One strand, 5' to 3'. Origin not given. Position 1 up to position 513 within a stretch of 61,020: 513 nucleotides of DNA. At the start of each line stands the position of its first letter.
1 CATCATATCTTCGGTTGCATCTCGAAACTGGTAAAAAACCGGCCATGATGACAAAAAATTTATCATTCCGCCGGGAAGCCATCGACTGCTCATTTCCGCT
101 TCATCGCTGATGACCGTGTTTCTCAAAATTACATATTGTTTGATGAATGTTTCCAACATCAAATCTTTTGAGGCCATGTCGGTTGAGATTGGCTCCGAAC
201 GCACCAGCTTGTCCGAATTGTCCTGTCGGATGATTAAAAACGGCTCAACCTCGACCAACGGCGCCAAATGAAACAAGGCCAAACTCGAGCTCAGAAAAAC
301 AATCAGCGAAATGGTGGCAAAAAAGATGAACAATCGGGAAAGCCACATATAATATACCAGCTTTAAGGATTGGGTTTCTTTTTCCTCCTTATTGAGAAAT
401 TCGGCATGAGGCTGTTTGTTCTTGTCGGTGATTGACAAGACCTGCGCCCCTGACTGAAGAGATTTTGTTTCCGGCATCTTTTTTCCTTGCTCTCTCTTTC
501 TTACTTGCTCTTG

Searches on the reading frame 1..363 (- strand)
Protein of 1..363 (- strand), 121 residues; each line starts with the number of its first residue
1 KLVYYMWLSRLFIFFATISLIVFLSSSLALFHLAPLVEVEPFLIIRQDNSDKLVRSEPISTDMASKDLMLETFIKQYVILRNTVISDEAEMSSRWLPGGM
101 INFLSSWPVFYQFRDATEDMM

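Call 55: find_related_loci(query=window:1-363:-, collection=metagenome_contigs, flank=10000)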
Query seq(121 aa) (121 aa) in metagenome_contigs; peptide patterns used: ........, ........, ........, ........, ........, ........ (x = any residue, [..] = any of these).
204 stretches matched a pattern; 1 encode a relative of the query (tblastn E <= 1e-3); 1 distinct loci.
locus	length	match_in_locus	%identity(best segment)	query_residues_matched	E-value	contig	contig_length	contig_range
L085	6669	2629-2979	73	1-117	3e-59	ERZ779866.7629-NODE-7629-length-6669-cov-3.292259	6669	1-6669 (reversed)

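Call 57: search_protein_families(library=pfam, proteins=[L085:2518-3270:+, L085:3602-4336:+, L085:4363-6036:+, L085:6054-6551:-, L085:125-2497:+], max_evalue=0.01)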
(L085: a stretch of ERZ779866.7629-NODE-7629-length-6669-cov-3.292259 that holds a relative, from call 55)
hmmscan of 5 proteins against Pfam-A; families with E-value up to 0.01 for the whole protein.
L085:2518-3270:+ (250 aa): 1 family
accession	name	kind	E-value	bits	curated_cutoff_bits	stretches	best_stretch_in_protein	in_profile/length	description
PF04335.19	VirB8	-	3.7e-13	50.2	23.2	1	49-247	20-212/213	VirB8 protein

L085:3602-4336:+ (244 aa): 1 family
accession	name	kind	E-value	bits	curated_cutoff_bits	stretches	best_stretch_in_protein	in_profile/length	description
PF04335.19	VirB8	-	1.2e-25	91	23.2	1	48-238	17-210/213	VirB8 protein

L085:4363-6036:+ (557 aa): 3 families
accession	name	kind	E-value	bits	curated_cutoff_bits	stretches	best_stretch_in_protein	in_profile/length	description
PF03524.21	CagX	-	4.2e-13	50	34.2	1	78-325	4-195/198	Conjugal transfer protein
PF05036.18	SPOR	-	9.2e-05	23.1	21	1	483-555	13-76/76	SPOR domain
PF13629.12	T2SS-T3SS_pil_N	-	0.0033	17.6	23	0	106-154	19-63/72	Pilus formation protein N terminal region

L085:6054-6551:- (165 aa): 0 families

L085:125-2497:+ (790 aa): 0 families
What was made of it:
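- On Rickettsiales rvh-type T4SS: Two adjacent VirB8 genes followed by VirB9 in relative L085 (call 57).
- Closest known: Extended VirB6 paralogs of Rickettsiales. Same: Other components are duplicated as well, here VirB8 twice (call 57).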
